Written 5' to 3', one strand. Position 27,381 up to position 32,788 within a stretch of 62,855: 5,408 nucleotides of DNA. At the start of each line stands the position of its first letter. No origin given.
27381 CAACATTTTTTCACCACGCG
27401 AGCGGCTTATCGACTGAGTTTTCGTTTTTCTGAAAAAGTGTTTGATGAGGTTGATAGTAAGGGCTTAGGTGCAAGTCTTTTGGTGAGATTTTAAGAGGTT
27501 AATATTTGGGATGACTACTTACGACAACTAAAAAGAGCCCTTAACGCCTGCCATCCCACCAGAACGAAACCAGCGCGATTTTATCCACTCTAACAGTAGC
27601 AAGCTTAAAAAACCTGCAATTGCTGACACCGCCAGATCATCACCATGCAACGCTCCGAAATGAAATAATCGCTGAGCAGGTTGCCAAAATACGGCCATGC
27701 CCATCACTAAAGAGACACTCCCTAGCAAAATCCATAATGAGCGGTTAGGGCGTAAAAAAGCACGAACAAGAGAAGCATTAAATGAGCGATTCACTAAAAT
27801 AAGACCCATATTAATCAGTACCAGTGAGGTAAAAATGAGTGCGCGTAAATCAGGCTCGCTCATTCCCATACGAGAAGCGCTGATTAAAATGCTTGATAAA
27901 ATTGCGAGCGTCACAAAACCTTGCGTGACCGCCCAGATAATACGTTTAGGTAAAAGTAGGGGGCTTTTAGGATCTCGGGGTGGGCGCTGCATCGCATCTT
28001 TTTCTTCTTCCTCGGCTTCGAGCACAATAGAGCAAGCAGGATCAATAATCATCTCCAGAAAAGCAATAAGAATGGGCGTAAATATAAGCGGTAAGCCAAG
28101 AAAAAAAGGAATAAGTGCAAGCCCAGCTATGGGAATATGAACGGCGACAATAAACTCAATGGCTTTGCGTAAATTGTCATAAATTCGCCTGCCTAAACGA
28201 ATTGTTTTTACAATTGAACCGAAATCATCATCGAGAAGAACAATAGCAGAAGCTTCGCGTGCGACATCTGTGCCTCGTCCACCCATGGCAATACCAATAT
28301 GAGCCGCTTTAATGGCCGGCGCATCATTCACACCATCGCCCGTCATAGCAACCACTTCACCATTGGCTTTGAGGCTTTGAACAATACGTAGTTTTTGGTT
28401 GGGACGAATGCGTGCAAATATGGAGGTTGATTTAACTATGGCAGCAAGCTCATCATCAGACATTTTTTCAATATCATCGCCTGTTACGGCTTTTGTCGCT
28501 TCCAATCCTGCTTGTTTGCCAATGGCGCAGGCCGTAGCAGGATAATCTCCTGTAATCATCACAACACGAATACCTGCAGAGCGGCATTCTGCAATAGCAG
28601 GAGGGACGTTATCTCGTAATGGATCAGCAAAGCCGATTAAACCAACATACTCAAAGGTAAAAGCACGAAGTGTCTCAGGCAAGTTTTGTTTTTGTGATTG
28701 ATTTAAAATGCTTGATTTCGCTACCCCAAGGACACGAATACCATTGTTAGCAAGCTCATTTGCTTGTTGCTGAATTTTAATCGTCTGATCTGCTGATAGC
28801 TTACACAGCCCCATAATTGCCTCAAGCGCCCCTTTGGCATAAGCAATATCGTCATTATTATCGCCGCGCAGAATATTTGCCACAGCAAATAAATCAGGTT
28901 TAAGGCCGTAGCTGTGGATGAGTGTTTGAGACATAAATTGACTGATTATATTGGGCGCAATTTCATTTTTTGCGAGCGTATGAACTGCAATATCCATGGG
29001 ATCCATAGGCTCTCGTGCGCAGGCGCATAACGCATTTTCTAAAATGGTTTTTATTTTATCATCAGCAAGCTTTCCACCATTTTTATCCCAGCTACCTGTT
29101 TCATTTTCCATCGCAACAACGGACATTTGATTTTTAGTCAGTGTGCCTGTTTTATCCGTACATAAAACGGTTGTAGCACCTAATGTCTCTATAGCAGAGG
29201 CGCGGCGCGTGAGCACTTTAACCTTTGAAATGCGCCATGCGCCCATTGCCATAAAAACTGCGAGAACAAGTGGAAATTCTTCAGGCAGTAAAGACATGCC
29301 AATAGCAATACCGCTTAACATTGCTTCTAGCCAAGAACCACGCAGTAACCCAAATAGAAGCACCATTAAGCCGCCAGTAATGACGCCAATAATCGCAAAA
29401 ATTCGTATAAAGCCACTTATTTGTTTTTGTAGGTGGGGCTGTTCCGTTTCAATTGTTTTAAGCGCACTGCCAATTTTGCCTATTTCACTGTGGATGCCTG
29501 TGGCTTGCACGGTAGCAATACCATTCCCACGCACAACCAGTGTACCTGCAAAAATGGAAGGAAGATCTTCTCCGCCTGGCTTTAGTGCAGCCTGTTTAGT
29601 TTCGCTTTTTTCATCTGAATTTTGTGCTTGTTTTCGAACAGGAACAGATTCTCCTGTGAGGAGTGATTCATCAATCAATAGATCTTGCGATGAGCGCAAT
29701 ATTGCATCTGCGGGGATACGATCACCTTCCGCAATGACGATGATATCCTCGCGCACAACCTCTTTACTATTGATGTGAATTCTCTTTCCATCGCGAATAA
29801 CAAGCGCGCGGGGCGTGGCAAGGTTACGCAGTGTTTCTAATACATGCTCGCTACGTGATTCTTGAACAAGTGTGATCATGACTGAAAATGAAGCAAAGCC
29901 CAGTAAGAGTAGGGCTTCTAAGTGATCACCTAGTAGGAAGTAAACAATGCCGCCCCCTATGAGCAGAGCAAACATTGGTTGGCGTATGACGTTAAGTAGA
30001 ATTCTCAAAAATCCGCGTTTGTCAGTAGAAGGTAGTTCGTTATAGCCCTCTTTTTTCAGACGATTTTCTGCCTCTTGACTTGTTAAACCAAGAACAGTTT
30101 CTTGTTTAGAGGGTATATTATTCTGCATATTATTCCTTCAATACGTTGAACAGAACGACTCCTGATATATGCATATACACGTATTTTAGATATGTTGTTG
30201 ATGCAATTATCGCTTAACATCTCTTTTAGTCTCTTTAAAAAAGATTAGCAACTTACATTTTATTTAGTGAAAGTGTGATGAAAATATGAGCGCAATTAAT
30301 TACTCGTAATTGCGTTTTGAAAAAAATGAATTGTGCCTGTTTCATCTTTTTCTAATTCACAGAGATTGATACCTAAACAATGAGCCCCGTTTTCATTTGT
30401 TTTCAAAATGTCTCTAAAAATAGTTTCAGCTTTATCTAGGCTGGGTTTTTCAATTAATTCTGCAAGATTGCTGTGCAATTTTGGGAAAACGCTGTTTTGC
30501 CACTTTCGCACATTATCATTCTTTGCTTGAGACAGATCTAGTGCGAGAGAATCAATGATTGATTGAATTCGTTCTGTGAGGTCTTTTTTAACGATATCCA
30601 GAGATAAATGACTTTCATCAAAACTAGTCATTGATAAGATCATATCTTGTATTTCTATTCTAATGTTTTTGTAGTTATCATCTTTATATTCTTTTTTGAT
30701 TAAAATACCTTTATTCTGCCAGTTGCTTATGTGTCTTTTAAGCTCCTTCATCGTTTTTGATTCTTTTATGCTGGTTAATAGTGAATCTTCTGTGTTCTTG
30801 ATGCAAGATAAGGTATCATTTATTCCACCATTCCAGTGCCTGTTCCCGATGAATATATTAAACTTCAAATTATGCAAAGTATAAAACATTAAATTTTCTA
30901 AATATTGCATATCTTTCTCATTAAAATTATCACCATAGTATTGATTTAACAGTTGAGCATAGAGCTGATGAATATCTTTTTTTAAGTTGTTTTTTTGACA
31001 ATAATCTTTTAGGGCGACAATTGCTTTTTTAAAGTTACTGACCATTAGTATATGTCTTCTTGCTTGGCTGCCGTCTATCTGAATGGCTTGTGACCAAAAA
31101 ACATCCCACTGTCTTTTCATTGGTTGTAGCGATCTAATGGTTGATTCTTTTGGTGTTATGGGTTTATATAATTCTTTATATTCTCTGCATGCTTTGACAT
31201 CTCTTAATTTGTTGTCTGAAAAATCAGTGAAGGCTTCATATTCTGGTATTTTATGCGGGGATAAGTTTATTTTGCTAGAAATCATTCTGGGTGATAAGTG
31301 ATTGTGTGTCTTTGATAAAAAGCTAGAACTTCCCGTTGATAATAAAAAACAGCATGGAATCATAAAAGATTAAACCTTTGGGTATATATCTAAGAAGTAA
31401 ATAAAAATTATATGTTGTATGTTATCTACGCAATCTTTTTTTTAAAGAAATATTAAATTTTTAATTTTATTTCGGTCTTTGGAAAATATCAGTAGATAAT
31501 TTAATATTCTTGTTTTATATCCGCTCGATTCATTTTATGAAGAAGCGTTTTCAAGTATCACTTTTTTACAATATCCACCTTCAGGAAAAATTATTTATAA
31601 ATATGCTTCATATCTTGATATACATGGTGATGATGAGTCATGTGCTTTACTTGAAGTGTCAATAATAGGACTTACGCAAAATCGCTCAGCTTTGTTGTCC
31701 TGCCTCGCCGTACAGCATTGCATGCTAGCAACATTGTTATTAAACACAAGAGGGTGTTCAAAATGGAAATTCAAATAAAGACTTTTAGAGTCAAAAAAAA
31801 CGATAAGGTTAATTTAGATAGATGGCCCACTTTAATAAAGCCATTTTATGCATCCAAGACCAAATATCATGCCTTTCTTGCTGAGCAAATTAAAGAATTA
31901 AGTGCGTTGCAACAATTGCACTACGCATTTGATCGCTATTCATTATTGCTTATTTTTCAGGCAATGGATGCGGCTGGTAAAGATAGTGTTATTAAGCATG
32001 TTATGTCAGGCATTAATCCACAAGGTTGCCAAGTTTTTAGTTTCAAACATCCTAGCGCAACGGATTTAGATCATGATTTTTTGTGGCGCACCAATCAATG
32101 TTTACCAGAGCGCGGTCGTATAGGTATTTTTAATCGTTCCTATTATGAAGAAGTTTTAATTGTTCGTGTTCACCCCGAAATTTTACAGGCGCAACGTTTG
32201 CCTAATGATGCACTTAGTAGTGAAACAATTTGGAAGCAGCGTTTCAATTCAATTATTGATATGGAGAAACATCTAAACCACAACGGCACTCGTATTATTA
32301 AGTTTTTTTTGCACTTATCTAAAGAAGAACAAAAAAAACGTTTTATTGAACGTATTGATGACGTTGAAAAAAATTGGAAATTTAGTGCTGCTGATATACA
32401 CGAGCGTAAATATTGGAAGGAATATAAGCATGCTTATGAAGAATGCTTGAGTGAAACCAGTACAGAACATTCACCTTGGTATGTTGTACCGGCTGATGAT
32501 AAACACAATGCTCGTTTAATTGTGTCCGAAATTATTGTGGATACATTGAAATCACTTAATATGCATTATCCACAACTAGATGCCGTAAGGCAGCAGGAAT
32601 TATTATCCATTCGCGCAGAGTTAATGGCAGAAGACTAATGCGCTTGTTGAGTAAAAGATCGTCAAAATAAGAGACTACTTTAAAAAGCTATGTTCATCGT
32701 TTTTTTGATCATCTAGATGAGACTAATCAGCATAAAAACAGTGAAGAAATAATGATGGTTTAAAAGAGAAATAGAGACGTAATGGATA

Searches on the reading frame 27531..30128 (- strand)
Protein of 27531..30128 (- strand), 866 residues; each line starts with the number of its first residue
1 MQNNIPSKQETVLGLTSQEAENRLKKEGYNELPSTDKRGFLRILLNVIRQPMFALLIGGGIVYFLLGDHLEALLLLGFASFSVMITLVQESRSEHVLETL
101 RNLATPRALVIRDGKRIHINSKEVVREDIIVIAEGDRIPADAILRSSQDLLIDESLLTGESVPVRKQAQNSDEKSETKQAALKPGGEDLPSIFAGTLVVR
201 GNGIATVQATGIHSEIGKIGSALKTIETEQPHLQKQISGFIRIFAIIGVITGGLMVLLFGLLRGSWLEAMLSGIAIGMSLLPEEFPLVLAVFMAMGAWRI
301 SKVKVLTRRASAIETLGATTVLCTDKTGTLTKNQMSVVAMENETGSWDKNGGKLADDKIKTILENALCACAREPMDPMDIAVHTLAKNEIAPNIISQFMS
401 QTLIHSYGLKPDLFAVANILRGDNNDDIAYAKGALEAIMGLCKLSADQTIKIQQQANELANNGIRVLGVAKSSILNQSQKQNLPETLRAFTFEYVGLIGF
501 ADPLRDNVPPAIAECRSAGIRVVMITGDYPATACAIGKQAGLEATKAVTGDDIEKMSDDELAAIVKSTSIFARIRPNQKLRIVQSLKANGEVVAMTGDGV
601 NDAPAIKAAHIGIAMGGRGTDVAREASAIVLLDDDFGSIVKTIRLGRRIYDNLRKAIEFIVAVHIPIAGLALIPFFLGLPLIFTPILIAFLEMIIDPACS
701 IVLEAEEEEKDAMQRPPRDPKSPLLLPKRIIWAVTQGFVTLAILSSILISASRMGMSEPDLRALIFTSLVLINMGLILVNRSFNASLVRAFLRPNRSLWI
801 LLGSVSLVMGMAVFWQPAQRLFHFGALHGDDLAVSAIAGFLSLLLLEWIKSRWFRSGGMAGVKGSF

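Call 12: search_protein_families(library=pfam, proteins=[window:27531-30128:-], max_evalue=0.001)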
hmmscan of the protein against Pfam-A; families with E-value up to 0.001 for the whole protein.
window:27531-30128:- (866 aa): 6 families
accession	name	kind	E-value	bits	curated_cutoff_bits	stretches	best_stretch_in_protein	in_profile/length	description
PF00122.25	E1-E2_ATPase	-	7.1e-41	140.1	28.1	1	103-302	2-180/181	E1-E2 ATPase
PF00689.26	Cation_ATPase_C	-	7.3e-31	107.7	27.3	1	680-850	1-173/175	Cation transporting ATPase, C-terminus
PF00702.32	Hydrolase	-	5.3e-19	69.8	26.4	1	322-610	4-191/191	haloacid dehalogenase-like hydrolase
PF00690.31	Cation_ATPase_N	-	3.4e-10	39.9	20.4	1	14-62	20-68/69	Cation transporter/ATPase, N-terminus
PF12710.13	HAD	-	0.00069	20.5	27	0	506-606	88-188/189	haloacid dehalogenase-like hydrolase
PF08282.18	Hydrolase_3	-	0.00077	19.7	20.9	0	582-642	195-254/255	haloacid dehalogenase-like hydrolase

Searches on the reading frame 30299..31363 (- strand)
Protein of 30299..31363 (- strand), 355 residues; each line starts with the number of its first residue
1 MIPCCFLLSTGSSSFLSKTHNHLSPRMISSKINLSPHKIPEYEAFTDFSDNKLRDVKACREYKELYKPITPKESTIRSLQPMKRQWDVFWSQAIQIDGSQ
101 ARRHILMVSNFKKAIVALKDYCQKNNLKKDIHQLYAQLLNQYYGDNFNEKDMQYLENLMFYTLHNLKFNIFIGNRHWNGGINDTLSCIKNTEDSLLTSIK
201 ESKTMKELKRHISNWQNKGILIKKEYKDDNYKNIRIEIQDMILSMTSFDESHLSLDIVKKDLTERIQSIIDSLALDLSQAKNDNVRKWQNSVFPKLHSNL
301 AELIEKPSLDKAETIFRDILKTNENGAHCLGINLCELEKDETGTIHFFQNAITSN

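Call 12: search_protein_families(library=pfam, proteins=[window:30299-31363:-], max_evalue=0.001)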
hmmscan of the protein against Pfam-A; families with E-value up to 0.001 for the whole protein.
window:30299-31363:- (355 aa): 0 families

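Call 27: search_protein_families(library=pfam, proteins=[window:30299-31363:-], max_evalue=10)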
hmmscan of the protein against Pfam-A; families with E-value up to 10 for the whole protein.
window:30299-31363:- (355 aa): 0 families

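Call 31: find_related_loci(query=window:30299-31363:-, collection=genome_contigs, flank=10000)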
Query window:30299-31363:- (355 aa) in genome_contigs; peptide patterns used: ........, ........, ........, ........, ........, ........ (x = any residue, [..] = any of these).
69 stretches matched a pattern, but none encodes a relative of the query by tblastn (E <= 1e-3).

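Call 47: search_protein_families(library=padloc, proteins=[window:30299-31363:-], max_evalue=0.01)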
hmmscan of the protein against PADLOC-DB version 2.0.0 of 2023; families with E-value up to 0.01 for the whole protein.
window:30299-31363:- (355 aa): 0 families

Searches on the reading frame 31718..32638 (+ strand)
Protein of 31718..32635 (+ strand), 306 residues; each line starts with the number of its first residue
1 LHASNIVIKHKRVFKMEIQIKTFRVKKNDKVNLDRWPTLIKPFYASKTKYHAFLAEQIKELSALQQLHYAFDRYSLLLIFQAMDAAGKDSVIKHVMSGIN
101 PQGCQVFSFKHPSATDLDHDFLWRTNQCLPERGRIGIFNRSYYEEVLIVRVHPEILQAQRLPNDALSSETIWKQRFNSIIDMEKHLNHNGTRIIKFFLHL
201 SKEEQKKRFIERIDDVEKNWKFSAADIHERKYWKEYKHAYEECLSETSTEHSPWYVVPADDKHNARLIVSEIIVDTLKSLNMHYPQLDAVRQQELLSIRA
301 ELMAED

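Call 12: search_protein_families(library=pfam, proteins=[window:31718-32635:+], max_evalue=0.001)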
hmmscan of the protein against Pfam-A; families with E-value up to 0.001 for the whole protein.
window:31718-32635:+ (306 aa): 1 family
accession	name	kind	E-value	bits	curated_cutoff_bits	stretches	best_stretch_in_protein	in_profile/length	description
PF03976.20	PPK2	-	2.6e-64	217.4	22.3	1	46-281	3-225/229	Polyphosphate kinase 2 (PPK2)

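Call 32: find_encoding_contigs(protein=window:31763-32638:+, flank=10000, max_places=10)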
Protein window:31763-32638:+ (291 aa): 6 contigs read that carry it; 6 places shown.
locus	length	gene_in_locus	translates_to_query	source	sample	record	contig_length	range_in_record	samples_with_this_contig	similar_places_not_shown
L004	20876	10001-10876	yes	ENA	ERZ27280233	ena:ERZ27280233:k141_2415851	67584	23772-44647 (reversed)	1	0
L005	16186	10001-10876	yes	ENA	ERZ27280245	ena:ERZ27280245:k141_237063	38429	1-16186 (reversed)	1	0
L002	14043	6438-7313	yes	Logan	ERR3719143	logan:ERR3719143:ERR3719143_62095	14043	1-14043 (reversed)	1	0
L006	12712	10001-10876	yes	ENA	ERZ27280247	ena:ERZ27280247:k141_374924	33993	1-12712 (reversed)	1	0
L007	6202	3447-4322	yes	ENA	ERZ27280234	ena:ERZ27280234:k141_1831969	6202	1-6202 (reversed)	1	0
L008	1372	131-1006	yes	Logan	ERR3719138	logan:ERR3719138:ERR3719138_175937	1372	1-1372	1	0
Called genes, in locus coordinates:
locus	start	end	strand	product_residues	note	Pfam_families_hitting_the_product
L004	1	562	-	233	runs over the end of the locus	-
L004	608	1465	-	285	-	PF03239:FTR1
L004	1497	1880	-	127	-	PF13473:Cupredoxin_1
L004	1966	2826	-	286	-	PF01145:Band_7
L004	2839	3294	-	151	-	PF01957:NfeD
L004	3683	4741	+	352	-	PF26671:DUF1631_2nd (faint)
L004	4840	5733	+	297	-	-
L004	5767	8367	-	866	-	PF00690:Cation_ATPase_N, PF00122:E1-E2_ATPase, PF00702:Hydrolase, PF13246:Cation_ATPase (weak), PF00689:Cation_ATPase_C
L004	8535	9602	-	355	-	-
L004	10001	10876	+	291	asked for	PF03976:PPK2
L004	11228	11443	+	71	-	-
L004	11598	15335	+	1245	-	PF13289:SIR2_2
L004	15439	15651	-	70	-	-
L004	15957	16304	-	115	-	PF13806:Rieske_2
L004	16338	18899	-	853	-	PF03486:HI0933_like (faint), PF07992:Pyr_redox_2, PF13738:Pyr_redox_3 (weak), PF00070:Pyr_redox, PF18267:Rubredoxin_C, PF04324:Fer2_BFD, PF03460:NIR_SIR_ferr, PF01077:NIR_SIR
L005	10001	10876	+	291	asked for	PF03976:PPK2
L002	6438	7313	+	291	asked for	PF03976:PPK2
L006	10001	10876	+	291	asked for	PF03976:PPK2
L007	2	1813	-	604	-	?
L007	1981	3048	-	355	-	-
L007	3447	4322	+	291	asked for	PF03976:PPK2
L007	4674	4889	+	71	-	-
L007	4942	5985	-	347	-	PF08867:FRG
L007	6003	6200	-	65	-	?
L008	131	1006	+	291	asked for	PF03976:PPK2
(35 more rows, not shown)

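Call 47: search_protein_families(library=padloc, proteins=[L007:4945-6000:-, L007:6006-6200:-], max_evalue=0.01)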
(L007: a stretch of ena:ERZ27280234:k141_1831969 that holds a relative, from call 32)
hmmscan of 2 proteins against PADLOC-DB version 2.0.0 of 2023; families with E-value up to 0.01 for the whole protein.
L007:4945-6000:- (352 aa): 15 families
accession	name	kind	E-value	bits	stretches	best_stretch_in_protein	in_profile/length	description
PDLC04937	PDC-S15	-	1.5e-31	107.9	2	23-199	24-153/254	-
PDLC04938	PDC-S15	-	9.6e-29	98.7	2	18-149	47-165/276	-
PDLC04931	PDC-S15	-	1.9e-21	75.1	2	22-153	51-178/282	-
PDLC04936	PDC-S15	-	3.4e-20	70.6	1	18-329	26-287/300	-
PDLC04940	PDC-S15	-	1.7e-18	65.2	2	30-150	51-173/280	-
PDLC04933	PDC-S15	-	9.1e-18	62.7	1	20-329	13-271/286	-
PDLC04934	PDC-S15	-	4.2e-17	60.3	1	32-152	57-173/416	-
PDLC04932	PDC-S15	-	5.1e-14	50.4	1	5-149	12-163/324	-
PDLC04927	PDC-S15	-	1.2e-10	38.8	1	100-136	91-127/422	-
PDLC04930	PDC-S15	-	2.8e-09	34.5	1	99-137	86-124/380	-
PDLC04935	PDC-S15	-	4.1e-09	33.8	1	32-163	135-258/535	-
PDLC04929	PDC-S15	-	2.6e-07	28.8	1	42-129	43-126/308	-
PDLC04928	PDC-S15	-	7.8e-07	27.3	0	34-90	56-112/174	-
PDLC04926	PDC-S15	-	1.3e-06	25.7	1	89-127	82-120/300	-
PDLC04939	PDC-S15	-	0.00017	18.6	1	99-126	83-110/487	-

L007:6006-6200:- (65 aa): 42 families (the best 25 are shown)
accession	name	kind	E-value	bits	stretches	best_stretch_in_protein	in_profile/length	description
PDLC03179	Specificity_I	-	7.3e-21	72.7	1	3-65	527-589/589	Type I specificity subunit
PDLC03196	Specificity_I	-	2.5e-15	53.7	1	10-64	532-586/792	Type I specificity subunit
PDLC03096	Specificity_I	-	3.6e-15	53.7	1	2-63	212-272/658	Type I specificity subunit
PDLC03195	Specificity_I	-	2e-10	37.9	1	8-60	453-505/512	Type I specificity subunit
PDLC03056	Specificity_I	-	4.5e-10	36.7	1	7-62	389-444/590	Type I specificity subunit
PDLC03189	Specificity_I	-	6.8e-10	36.4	1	1-65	130-194/459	Type I specificity subunit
PDLC03076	Specificity_I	-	3.4e-09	34.5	1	1-40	195-234/488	Type I specificity subunit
PDLC03127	Specificity_I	-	5.1e-09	33.4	1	7-64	148-205/571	Type I specificity subunit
PDLC03194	Specificity_I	-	1.3e-08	32.3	1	2-49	136-184/391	Type I specificity subunit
PDLC03107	Specificity_I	-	5.2e-08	30.4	1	1-61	126-178/392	Type I specificity subunit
PDLC03109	Specificity_I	-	1.2e-07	28.7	1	1-64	156-219/591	Type I specificity subunit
PDLC03162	Specificity_I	-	1.4e-07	28.7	1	2-64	348-410/431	Type I specificity subunit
PDLC03169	Specificity_I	-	1.8e-07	28.9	1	3-50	354-401/461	Type I specificity subunit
PDLC04137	mad5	-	2.2e-07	28.4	1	2-59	130-185/392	mads_5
PDLC03079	Specificity_I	-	6.3e-07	26.9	1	1-63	150-212/470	Type I specificity subunit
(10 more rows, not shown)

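Call 48: search_protein_families(library=pfam, proteins=[L007:4945-6000:-, L007:6006-6200:-], max_evalue=0.1)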
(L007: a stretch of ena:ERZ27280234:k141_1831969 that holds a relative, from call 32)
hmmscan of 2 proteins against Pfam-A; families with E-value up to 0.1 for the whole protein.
L007:4945-6000:- (352 aa): 1 family
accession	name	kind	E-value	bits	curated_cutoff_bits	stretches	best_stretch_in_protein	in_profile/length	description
PF08867.16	FRG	-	3.7e-16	60.2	25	1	36-128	3-89/94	FRG domain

L007:6006-6200:- (65 aa): 1 family
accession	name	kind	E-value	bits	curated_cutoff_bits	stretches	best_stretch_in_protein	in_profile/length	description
PF01420.25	Methylase_S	-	0.0012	19.6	22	1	2-47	120-164/168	Type I restriction modification DNA specificity domain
